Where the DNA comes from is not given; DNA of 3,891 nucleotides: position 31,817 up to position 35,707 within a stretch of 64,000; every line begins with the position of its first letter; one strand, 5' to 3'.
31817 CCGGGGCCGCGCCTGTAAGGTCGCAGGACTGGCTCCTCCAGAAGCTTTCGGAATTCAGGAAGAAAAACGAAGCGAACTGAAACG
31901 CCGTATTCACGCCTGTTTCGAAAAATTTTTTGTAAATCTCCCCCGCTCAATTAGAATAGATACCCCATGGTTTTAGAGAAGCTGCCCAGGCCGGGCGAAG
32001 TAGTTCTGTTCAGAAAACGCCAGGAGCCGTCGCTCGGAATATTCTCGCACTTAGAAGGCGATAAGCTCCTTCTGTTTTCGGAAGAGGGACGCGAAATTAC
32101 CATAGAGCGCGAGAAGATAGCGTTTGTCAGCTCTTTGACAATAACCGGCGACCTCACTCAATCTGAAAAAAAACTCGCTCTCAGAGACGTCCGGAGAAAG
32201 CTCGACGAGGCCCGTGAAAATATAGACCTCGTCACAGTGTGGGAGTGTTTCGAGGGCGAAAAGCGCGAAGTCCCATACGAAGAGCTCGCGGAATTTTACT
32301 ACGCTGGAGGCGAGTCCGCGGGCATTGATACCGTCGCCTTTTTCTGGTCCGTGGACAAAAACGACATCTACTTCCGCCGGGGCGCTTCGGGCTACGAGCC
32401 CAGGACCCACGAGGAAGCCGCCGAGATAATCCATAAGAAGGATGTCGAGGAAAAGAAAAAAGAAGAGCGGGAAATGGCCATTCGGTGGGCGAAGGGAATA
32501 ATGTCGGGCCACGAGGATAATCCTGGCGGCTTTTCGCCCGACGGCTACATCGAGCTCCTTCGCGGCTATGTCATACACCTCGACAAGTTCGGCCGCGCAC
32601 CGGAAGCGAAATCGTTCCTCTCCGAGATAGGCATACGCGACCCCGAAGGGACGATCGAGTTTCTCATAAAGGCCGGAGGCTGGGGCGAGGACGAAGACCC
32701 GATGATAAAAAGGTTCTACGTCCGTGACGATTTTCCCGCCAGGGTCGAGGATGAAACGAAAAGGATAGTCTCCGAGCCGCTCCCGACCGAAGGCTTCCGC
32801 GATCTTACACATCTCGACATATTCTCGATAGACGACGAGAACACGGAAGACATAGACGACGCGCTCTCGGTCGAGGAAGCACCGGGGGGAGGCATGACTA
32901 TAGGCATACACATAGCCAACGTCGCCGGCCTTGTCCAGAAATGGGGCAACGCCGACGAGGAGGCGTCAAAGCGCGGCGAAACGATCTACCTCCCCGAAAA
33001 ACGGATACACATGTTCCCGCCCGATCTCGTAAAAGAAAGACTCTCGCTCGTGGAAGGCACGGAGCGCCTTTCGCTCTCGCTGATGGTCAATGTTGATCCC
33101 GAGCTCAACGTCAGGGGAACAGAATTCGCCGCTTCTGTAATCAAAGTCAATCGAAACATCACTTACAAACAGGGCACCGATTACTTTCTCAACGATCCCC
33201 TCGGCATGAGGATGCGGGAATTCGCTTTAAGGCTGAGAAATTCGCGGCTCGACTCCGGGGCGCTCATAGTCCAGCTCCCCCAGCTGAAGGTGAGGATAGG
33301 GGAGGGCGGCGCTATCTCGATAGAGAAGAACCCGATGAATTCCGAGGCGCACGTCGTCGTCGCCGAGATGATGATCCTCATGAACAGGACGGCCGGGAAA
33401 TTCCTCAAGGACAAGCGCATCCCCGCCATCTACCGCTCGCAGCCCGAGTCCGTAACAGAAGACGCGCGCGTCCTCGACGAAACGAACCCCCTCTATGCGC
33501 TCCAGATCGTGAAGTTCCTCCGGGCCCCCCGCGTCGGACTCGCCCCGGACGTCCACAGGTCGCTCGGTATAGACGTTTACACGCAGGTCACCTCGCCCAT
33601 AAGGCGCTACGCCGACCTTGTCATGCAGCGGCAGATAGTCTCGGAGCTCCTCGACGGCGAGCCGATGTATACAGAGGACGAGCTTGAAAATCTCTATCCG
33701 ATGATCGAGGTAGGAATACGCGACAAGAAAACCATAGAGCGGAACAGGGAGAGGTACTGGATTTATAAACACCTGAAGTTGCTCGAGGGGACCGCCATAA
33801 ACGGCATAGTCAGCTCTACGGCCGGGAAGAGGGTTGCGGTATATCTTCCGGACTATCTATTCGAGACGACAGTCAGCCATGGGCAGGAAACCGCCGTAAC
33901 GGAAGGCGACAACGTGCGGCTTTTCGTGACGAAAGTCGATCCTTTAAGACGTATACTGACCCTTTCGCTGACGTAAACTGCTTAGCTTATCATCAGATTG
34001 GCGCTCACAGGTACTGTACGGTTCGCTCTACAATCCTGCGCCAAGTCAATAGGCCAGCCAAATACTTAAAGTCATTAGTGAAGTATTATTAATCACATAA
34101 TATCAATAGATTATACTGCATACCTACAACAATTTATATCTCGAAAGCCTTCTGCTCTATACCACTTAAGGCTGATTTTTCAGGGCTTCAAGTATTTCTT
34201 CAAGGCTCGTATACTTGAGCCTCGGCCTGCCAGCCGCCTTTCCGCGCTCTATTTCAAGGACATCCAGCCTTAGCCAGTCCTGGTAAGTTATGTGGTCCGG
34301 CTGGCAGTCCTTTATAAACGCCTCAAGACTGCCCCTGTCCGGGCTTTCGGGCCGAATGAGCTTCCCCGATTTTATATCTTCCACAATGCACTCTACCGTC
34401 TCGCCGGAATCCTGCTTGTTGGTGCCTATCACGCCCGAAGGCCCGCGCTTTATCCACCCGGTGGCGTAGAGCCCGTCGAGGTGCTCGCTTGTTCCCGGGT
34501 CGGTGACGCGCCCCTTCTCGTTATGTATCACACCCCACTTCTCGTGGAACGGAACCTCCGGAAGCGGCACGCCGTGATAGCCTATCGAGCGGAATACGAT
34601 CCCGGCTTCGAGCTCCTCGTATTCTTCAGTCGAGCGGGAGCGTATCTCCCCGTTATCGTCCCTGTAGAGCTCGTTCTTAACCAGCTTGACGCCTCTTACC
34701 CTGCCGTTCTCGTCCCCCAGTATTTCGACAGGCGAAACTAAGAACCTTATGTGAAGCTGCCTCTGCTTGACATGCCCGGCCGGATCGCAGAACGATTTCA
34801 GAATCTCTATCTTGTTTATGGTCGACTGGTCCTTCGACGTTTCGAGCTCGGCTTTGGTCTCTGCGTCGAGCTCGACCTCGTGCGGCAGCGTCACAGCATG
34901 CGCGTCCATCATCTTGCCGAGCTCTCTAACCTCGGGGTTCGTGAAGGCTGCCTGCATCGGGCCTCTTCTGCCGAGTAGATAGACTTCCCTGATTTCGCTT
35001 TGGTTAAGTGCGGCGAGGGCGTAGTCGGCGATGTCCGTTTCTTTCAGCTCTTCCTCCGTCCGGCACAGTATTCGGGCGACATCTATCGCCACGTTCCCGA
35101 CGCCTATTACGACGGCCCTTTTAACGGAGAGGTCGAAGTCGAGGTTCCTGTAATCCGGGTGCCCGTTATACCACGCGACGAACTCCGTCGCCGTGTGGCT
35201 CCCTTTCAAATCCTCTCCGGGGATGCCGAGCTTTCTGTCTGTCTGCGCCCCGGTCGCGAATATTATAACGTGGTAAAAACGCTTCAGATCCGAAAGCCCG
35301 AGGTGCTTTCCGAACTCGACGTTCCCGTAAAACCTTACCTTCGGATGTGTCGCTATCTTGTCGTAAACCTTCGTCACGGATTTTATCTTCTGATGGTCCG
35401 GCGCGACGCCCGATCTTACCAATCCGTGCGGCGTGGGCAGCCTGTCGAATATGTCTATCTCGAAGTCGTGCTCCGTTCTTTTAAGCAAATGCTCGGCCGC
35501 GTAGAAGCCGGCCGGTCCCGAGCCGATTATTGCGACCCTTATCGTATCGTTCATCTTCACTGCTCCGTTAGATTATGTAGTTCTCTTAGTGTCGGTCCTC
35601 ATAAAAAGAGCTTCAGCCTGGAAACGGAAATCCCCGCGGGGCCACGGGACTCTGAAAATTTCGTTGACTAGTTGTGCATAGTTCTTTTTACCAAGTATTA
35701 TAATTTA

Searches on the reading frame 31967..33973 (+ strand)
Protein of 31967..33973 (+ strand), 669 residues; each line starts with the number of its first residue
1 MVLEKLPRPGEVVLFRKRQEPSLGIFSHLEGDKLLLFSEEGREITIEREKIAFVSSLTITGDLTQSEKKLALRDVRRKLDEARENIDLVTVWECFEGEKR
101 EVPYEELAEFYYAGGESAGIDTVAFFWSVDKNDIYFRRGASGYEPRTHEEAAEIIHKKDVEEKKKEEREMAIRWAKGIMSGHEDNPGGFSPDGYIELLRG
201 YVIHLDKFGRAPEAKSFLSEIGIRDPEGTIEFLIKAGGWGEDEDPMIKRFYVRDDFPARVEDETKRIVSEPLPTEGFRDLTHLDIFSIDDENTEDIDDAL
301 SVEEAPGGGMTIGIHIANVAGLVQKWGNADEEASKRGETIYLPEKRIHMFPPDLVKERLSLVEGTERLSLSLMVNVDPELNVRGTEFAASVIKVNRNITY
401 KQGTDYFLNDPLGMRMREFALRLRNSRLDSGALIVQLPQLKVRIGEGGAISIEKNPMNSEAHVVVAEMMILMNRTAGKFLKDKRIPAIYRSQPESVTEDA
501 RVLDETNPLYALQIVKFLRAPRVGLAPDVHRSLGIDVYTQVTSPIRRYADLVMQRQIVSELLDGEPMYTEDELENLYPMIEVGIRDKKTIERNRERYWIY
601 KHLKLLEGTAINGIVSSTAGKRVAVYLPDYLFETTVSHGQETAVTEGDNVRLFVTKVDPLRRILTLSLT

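Call 40: search_protein_families(library=pfam, proteins=[window:31967-33973:+], max_evalue=0.00001)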
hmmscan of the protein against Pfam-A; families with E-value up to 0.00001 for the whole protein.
window:31967-33973:+ (669 aa): 2 families
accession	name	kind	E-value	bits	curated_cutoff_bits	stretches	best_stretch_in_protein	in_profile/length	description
PF00773.25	RNB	-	3e-65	221.1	29.3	1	278-559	2-322/326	RNB domain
PF23161.1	HTH_RNase_II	-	4.1e-08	34.4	24.7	1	152-245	2-95/95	Double HTH domain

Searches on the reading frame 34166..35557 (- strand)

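Call 40: search_protein_families(library=pfam, proteins=[window:34166-35557:-], max_evalue=0.00001)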
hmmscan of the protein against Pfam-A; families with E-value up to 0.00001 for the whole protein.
window:34166-35557:- (463 aa): 3 families
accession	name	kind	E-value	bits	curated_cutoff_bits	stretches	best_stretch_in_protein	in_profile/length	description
PF07992.20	Pyr_redox_2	-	2.7e-14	53.7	26.1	1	7-202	2-178/291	Pyridine nucleotide-disulphide oxidoreductase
PF13454.12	NAD_binding_9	-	1.6e-06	28.6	21.8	1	9-46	1-39/155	FAD-NAD(P)-binding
PF13450.12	NAD_binding_8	-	6.9e-06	26.7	21.9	0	10-55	1-43/68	NAD(P)-binding Rossmann-like domain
